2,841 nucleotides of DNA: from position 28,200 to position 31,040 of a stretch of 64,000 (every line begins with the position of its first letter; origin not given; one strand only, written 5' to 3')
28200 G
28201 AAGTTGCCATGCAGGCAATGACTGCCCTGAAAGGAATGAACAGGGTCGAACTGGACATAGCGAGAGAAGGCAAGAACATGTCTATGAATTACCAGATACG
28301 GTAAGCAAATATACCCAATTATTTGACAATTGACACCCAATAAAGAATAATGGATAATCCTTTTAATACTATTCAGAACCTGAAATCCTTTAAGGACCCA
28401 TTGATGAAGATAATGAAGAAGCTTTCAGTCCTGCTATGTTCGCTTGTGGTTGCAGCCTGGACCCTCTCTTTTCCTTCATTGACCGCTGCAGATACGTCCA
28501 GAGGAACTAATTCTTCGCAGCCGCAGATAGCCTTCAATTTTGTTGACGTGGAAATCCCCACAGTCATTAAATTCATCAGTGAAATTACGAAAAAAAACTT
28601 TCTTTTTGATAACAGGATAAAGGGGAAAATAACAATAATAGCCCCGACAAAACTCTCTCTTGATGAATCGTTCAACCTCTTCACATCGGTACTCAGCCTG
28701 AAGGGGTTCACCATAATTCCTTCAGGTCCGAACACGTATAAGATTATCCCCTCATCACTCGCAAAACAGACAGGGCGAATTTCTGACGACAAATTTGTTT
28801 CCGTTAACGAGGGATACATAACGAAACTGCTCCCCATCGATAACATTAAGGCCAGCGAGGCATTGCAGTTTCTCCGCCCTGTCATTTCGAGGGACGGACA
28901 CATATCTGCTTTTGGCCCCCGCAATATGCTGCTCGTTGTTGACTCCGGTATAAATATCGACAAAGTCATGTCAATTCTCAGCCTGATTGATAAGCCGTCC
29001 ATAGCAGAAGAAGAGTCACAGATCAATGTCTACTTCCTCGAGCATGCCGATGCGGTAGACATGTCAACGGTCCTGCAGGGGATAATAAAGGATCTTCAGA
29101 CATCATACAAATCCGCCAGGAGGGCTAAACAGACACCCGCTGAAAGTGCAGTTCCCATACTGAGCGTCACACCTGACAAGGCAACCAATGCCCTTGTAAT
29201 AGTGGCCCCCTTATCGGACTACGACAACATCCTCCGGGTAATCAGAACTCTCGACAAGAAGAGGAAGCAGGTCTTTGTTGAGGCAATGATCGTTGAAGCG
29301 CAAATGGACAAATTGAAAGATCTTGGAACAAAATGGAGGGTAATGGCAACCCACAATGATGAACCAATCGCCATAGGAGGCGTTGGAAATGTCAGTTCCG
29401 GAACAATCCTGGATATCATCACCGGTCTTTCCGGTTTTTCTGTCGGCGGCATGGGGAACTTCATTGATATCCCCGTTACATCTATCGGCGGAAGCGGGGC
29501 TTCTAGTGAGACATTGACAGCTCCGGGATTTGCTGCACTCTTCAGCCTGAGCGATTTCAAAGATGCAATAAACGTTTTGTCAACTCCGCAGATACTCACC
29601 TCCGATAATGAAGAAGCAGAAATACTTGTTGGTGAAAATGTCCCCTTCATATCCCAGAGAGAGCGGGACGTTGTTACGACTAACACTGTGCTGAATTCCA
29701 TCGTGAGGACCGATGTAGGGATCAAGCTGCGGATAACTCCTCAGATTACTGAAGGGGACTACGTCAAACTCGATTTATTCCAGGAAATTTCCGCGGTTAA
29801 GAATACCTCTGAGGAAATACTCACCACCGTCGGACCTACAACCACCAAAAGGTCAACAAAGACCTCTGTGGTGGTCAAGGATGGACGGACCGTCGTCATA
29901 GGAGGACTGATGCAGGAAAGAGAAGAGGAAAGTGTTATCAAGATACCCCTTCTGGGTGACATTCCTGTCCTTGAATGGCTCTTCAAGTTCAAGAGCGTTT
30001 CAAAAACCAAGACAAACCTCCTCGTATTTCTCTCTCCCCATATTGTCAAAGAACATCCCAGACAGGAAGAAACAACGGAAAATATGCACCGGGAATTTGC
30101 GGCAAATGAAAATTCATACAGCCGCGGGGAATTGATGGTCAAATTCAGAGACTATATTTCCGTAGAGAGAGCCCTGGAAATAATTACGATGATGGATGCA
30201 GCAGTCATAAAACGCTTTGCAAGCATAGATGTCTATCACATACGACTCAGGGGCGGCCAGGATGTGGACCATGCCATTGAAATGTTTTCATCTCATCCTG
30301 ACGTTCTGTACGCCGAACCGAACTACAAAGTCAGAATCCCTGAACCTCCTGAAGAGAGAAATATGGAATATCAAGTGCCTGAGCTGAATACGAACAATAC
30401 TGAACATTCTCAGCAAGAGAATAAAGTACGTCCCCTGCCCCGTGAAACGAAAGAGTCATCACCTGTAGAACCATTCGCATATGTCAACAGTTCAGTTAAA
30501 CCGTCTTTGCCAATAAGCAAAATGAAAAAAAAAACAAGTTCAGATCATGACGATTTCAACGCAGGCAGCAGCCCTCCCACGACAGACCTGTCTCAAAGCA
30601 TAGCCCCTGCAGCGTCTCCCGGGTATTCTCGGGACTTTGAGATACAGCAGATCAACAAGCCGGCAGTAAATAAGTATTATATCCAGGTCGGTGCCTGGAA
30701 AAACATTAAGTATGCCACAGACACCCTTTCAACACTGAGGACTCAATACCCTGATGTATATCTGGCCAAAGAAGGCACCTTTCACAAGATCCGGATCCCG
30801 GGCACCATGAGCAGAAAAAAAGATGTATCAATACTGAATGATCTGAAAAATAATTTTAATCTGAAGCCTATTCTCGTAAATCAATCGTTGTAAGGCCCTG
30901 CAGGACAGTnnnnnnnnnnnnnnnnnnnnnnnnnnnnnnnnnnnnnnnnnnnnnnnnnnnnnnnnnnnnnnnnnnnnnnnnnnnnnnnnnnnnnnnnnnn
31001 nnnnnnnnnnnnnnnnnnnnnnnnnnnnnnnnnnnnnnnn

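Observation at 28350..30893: T2SS secretin with a C-terminal SPOR domain and an inserted propeptide-like segment; window carries two secretin/ATPase/platform sets plus an orphan MshE-like ATPase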

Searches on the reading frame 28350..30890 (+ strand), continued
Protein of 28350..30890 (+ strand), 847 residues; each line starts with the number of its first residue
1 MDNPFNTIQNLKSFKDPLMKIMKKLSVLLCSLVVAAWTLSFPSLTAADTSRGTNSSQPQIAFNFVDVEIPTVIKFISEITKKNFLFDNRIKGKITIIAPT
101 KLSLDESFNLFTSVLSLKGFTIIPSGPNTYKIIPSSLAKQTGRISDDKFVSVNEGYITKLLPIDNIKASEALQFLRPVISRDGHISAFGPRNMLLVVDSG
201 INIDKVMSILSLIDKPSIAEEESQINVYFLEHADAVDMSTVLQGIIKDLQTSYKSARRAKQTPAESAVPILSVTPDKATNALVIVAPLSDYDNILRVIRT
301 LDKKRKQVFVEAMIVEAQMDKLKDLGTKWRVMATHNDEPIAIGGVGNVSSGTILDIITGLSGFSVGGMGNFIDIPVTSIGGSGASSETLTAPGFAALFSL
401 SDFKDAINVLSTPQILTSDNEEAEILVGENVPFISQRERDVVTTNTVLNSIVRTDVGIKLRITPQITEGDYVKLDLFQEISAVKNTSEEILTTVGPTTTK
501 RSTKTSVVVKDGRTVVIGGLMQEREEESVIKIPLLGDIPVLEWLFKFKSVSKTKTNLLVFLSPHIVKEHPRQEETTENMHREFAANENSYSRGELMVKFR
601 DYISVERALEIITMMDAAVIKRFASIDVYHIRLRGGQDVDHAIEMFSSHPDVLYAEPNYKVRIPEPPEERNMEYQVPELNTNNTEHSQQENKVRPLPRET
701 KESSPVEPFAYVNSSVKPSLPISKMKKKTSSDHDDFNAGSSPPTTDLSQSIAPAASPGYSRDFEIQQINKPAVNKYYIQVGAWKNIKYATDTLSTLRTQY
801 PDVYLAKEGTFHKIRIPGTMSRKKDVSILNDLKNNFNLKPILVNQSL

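Call 16: search_solved_structures(query=window:28350-30890:+, max_evalue=0.01, show_alignments=1)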
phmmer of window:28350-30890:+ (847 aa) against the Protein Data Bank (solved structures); distinct sequences matched with E-value up to 0.01: 30.
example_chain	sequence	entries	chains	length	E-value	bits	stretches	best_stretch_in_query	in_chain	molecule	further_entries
5wq7_A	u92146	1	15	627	1.3e-67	231.8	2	207-572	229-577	Putative type II secretion system protein D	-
5wln_G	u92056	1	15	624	9.3e-65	222.3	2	192-568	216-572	Type II secretion system protein D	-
5zdh_A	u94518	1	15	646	1.2e-55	192.2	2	160-578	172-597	Type II secretion system protein D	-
6hcg_A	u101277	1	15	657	5.7e-54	186.7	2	195-592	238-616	Type II secretion system protein D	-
5wq8_A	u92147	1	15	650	2.7e-51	177.8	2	210-585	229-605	Type II secretion system protein D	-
5wq9_A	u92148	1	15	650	1.8e-50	175.1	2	210-585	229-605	Type II secretion system protein D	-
6i1x_A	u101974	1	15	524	6.5e-49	169.9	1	221-585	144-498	Type II secretion system protein D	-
6i1y_A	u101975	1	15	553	7.8e-46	159.8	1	226-585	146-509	General secretion pathway protein GspD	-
5w68_A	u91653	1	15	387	2.3e-42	148.3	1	226-578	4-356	Putative type II secretion protein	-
9k8v_A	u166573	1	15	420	3.1e-41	144.6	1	227-585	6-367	General secretion pathway protein D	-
3jc8_Qa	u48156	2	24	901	2.1e-32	115.4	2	272-567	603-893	PilQ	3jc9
9x0w_A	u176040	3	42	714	1.4e-30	109.3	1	272-567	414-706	Fimbrial assembly protein PilQ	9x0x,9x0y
6ve2_A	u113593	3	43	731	1.5e-30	109.2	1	272-567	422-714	Fimbrial assembly protein PilQ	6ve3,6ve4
9sh1_A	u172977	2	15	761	1.4e-25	92.7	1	272-570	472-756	Type IV pilus biogenesis and competence protein PilQ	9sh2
6w6m_A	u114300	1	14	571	5.9e-24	87.4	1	272-566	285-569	Type IV pilus secretin PilQ family protein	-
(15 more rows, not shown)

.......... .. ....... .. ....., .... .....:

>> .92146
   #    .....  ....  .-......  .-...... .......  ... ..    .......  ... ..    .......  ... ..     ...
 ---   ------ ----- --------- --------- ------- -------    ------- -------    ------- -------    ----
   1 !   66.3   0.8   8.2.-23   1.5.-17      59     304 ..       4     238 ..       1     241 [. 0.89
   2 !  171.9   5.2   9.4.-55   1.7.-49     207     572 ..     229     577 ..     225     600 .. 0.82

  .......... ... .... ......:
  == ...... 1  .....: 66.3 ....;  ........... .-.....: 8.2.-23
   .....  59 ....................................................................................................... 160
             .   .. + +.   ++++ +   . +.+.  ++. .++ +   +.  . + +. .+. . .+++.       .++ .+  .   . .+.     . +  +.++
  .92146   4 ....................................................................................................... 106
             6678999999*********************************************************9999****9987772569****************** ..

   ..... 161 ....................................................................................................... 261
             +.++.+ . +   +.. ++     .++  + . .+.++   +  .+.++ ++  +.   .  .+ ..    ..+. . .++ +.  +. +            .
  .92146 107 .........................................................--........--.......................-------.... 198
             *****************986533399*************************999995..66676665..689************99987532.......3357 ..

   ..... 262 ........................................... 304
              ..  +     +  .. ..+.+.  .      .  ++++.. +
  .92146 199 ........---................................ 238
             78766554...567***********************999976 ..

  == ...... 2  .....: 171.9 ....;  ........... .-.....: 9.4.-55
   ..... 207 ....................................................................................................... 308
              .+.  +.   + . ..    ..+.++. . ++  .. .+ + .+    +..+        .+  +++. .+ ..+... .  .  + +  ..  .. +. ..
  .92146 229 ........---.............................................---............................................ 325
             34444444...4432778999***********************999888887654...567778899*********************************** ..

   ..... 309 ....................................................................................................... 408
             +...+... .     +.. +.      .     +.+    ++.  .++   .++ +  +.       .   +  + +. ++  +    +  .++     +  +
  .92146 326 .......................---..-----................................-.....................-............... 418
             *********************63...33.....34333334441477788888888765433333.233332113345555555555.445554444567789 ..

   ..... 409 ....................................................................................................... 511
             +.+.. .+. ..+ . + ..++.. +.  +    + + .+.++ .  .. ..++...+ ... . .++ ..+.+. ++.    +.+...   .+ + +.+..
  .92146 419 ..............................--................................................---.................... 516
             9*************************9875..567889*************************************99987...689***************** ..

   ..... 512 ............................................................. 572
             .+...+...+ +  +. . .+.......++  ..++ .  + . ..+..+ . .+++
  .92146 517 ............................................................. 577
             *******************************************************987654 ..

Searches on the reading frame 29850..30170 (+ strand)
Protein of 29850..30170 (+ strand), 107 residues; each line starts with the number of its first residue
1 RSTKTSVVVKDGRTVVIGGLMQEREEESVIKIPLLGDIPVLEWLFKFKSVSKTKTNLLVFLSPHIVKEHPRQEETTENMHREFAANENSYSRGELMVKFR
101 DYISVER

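Call 75: search_solved_structures(query=window:29850-30170:+, max_evalue=1, show_alignments=5)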
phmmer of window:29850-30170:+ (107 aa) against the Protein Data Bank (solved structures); distinct sequences matched with E-value up to 1: 24.
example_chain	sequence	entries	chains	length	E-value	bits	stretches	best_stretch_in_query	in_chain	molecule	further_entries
6i1x_A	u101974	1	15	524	4e-17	65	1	1-85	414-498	Type II secretion system protein D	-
6i1y_A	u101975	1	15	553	6.3e-16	61.2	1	2-85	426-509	General secretion pathway protein GspD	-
9k8v_A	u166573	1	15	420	3.1e-15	59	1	2-85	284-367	General secretion pathway protein D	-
5wq7_A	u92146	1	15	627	3.4e-15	58.9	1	2-73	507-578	Putative type II secretion system protein D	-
5w68_A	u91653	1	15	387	4.3e-15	58.5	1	1-78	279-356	Putative type II secretion protein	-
5wq9_A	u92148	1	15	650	4.9e-15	58.4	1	2-85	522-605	Type II secretion system protein D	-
5wq8_A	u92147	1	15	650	4.9e-15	58.4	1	2-85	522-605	Type II secretion system protein D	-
5zdh_A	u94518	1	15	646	9.4e-15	57.4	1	1-78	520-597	Type II secretion system protein D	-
5wln_G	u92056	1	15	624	9.3e-13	51.1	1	1-68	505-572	Type II secretion system protein D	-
6hcg_A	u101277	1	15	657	1.8e-12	50.1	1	2-84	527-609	Type II secretion system protein D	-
6ve2_A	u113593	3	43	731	1.1e-11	47.6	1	5-67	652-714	Fimbrial assembly protein PilQ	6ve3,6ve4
9x0w_A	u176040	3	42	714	1.2e-11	47.4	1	5-67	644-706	Fimbrial assembly protein PilQ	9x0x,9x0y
9sh1_A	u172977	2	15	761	1.1e-10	44.4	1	4-70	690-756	Type IV pilus biogenesis and competence protein PilQ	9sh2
6w6m_A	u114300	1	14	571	1.7e-10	43.8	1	5-66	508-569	Type IV pilus secretin PilQ family protein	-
4av2_A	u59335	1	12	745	8.1e-10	41.6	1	4-66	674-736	TYPE IV PILUS BIOGENESIS AND COMPETENCE PROTEIN PILQ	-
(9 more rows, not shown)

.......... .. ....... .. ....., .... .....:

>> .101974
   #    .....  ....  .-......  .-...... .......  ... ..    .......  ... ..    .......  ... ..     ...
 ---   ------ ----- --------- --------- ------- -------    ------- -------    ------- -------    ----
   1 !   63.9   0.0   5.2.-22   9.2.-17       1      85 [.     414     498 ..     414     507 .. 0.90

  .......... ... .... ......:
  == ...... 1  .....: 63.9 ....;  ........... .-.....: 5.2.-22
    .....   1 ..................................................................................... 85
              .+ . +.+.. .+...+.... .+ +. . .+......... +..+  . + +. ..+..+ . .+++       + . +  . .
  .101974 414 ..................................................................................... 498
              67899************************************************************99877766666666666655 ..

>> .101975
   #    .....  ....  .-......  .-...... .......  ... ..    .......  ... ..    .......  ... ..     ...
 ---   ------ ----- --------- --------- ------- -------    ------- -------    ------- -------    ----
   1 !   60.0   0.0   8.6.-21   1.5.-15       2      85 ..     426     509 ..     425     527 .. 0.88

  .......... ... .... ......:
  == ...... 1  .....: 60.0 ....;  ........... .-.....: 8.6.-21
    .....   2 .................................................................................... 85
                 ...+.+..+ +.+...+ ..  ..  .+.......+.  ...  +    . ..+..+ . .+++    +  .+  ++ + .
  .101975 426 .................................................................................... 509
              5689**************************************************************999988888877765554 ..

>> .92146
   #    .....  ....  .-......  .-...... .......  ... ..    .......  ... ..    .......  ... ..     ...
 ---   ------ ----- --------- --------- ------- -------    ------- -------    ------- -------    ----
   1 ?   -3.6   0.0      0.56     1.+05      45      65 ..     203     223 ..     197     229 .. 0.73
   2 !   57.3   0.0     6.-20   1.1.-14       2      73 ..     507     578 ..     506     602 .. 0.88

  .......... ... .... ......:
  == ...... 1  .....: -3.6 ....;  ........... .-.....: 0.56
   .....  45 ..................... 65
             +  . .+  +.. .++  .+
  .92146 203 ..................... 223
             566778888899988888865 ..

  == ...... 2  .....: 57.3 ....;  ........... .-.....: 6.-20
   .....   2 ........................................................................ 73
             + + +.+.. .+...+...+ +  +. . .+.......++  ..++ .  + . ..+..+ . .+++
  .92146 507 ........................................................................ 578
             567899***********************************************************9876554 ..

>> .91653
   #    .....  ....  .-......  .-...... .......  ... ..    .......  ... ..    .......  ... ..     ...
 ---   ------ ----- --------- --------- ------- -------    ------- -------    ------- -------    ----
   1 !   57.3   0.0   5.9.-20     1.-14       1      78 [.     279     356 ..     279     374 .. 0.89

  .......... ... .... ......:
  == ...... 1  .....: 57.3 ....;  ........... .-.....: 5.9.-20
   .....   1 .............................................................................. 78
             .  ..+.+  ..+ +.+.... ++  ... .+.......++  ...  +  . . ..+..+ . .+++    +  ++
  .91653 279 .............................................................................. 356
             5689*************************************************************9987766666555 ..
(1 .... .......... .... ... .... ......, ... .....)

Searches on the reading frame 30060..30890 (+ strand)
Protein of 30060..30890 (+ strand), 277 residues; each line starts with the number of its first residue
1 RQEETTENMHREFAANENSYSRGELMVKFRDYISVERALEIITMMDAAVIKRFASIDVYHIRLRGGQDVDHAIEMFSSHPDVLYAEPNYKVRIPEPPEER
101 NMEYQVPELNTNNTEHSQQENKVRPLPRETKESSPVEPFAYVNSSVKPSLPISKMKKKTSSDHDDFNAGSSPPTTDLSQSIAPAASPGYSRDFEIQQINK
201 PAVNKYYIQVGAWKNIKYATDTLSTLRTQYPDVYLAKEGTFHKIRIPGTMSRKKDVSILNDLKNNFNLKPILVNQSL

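Call 3: search_protein_families(library=pfam, proteins=[window:30090-30890:+], max_evalue=1)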
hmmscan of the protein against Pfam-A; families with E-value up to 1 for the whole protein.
window:30090-30890:+ (267 aa): 3 families
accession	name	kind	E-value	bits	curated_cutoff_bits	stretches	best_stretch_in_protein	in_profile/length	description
PF22148.1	Fervidolysin_NPro-like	-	8.8e-15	55.3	21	1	4-78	9-81/81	Fervidolysin N-terminal prodomain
PF05036.18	SPOR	-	3.9e-06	27.5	21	1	194-263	3-75/76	SPOR domain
PF16361.10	Peptidase_S8_N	-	0.046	14.6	30.5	1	49-107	67-123/142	N-terminal of Subtilase family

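Call 11: find_homologous_proteins(query=window:30075-30890:+, max_evalue=0.001)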
Query window:30075-30890:+ (272 aa): 4 proteins with E <= 0.001 among 344 candidates.
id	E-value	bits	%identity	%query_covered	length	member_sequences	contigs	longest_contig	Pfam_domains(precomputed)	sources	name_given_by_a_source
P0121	1.6e-25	108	45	26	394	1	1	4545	PF05036.19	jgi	jgi:cell division protein FtsN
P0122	3.5e-12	65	46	26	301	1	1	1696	-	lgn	-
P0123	7.0e-11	60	46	26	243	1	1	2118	-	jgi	jgi:hypothetical protein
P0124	6.6e-10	57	45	26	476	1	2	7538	PF05036.19,PF06347.20,PF08239.18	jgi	-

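Call 17: search_solved_structures(query=window:30060-30890:+, max_evalue=10, show_alignments=3)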
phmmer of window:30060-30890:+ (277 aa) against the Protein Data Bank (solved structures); distinct sequences matched with E-value up to 10: 0.
